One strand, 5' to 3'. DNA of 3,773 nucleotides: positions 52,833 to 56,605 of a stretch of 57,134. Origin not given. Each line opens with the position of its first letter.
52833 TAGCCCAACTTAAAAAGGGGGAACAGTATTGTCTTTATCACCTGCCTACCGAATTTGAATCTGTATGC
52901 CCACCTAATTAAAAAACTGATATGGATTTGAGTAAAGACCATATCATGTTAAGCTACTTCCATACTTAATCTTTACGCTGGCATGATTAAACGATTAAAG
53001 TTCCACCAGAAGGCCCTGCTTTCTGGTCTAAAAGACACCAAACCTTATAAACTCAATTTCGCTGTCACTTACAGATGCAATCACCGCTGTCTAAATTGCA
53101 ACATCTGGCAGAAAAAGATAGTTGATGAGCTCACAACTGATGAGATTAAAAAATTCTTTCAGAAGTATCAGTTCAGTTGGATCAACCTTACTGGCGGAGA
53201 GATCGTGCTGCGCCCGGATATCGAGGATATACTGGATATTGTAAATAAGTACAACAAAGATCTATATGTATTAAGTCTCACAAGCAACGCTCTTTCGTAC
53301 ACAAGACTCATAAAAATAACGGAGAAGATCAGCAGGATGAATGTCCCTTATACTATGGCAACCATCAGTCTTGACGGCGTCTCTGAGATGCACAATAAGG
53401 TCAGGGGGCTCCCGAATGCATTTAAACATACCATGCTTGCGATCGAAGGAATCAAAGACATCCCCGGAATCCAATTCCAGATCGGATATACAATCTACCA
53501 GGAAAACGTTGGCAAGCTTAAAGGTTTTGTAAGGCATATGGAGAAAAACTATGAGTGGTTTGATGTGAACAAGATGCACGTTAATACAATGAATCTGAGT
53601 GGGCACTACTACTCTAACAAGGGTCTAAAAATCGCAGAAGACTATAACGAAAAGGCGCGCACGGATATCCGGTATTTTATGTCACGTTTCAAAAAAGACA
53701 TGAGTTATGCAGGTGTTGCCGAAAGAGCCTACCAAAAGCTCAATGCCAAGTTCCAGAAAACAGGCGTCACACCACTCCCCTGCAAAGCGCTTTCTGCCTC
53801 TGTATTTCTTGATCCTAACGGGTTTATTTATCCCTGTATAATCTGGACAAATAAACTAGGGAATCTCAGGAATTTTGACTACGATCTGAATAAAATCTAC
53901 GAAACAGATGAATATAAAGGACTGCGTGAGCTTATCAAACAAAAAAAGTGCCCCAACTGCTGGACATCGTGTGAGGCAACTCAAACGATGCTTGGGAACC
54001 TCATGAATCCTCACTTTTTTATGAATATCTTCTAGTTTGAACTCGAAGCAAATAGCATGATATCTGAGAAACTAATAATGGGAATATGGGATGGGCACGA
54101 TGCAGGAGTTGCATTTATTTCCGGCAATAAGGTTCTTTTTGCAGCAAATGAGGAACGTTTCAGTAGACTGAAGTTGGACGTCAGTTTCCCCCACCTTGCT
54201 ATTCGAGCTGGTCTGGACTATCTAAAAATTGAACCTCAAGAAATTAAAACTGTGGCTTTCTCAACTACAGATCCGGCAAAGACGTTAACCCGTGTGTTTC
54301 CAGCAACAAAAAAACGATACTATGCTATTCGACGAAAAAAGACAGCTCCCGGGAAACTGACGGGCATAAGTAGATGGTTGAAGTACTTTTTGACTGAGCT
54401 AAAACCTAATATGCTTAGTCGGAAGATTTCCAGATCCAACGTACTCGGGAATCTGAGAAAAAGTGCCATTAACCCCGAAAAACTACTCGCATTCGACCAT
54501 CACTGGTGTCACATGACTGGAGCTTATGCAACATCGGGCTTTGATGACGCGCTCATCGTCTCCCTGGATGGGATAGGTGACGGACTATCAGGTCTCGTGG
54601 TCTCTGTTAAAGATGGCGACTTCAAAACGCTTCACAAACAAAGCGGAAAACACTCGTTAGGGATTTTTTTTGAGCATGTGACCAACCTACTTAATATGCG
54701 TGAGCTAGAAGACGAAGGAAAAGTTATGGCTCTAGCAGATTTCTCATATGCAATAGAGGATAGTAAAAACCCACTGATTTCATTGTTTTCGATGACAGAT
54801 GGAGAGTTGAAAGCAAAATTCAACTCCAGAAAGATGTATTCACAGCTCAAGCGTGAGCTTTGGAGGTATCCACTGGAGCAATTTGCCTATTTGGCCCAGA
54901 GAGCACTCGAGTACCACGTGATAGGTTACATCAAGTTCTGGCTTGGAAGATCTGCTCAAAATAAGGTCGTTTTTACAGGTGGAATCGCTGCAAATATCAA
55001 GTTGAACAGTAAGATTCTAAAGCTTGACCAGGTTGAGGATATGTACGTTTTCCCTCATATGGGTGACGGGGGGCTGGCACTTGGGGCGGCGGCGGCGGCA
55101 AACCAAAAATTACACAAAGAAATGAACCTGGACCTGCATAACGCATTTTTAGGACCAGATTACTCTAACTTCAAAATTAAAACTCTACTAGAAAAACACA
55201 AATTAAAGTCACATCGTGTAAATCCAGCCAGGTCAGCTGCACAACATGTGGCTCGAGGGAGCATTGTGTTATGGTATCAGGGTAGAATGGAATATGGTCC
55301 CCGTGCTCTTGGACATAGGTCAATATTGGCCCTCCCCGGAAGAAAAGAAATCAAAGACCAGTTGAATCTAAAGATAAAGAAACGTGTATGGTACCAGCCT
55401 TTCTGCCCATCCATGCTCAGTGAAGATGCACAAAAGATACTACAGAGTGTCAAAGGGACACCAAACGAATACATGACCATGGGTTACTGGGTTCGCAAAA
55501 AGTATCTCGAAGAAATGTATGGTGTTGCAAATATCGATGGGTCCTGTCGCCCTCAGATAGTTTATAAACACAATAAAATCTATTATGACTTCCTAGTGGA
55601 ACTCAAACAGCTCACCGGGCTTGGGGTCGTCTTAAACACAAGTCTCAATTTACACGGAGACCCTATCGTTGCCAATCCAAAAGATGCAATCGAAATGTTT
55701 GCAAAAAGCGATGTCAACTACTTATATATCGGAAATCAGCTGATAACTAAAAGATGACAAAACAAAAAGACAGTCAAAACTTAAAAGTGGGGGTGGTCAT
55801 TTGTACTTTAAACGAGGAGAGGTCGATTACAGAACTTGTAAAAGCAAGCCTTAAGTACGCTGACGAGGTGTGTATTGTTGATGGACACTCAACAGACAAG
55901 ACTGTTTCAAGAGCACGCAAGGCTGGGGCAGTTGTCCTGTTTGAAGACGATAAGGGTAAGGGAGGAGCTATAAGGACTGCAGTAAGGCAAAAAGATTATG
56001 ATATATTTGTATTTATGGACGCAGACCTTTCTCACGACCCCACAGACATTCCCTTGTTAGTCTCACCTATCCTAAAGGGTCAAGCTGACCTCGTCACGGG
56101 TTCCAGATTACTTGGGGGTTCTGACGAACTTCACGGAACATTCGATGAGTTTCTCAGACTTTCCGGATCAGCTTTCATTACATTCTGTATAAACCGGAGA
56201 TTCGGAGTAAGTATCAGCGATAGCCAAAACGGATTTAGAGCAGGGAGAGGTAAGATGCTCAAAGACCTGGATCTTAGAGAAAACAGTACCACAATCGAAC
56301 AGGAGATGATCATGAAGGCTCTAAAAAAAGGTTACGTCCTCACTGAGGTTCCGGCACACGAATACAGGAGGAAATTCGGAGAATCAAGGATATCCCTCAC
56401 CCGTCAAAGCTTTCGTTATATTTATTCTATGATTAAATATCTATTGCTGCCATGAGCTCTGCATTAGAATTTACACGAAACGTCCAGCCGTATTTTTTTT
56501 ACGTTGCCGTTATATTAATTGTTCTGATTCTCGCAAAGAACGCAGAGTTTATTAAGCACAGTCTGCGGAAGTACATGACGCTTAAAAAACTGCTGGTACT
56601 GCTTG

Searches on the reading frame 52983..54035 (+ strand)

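Call 20: search_protein_families(library=pfam, proteins=[window:52983-54035:+], max_evalue=0.00001)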
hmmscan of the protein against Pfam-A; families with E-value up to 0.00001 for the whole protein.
window:52983-54035:+ (350 aa): 1 family
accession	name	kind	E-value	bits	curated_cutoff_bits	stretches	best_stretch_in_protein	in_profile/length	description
PF04055.27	Radical_SAM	-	4.9e-11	43.5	29.5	1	28-159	3-138/166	Radical SAM superfamily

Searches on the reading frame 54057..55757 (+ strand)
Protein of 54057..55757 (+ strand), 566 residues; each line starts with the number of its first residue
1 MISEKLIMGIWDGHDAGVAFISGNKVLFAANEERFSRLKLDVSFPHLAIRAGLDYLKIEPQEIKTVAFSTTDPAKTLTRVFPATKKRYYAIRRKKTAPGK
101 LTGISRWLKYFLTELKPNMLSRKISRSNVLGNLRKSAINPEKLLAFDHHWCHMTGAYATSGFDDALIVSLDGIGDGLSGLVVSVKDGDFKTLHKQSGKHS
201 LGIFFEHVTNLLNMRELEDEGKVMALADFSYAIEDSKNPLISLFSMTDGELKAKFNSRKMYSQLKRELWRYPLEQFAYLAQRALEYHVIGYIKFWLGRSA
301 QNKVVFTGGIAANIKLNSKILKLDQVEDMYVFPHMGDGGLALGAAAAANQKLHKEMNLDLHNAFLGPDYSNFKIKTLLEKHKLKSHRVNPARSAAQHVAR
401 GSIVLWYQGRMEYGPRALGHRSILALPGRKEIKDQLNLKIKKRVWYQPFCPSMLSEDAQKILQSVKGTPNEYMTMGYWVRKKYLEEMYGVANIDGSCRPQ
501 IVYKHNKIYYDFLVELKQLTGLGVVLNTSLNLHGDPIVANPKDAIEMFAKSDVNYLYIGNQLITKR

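Call 20: search_protein_families(library=pfam, proteins=[window:54057-55757:+], max_evalue=0.00001)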
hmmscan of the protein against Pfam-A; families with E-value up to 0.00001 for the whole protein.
window:54057-55757:+ (566 aa): 2 families
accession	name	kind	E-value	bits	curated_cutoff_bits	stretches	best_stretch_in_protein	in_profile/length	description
PF16861.10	Carbam_trans_C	-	2.7e-55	187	27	1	395-565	1-170/170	Carbamoyltransferase C-terminus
PF02543.21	Carbam_trans_N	-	5.7e-31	108.6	24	1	7-345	2-345/346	Carbamoyltransferase N-terminus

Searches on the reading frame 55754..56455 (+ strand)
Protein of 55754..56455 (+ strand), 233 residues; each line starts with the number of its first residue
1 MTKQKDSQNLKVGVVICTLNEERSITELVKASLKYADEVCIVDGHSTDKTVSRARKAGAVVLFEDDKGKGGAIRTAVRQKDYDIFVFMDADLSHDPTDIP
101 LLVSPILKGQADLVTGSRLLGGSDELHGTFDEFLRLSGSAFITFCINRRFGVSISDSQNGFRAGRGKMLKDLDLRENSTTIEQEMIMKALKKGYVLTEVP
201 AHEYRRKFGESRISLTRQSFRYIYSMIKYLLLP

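Call 20: search_protein_families(library=pfam, proteins=[window:55754-56455:+], max_evalue=0.00001)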
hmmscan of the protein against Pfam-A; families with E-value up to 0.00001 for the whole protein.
window:55754-56455:+ (233 aa): 1 family
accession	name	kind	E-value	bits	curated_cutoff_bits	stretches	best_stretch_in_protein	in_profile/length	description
PF00535.33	Glycos_transf_2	-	1.1e-22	81.1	23.3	1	14-171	2-166/168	Glycosyl transferase family 2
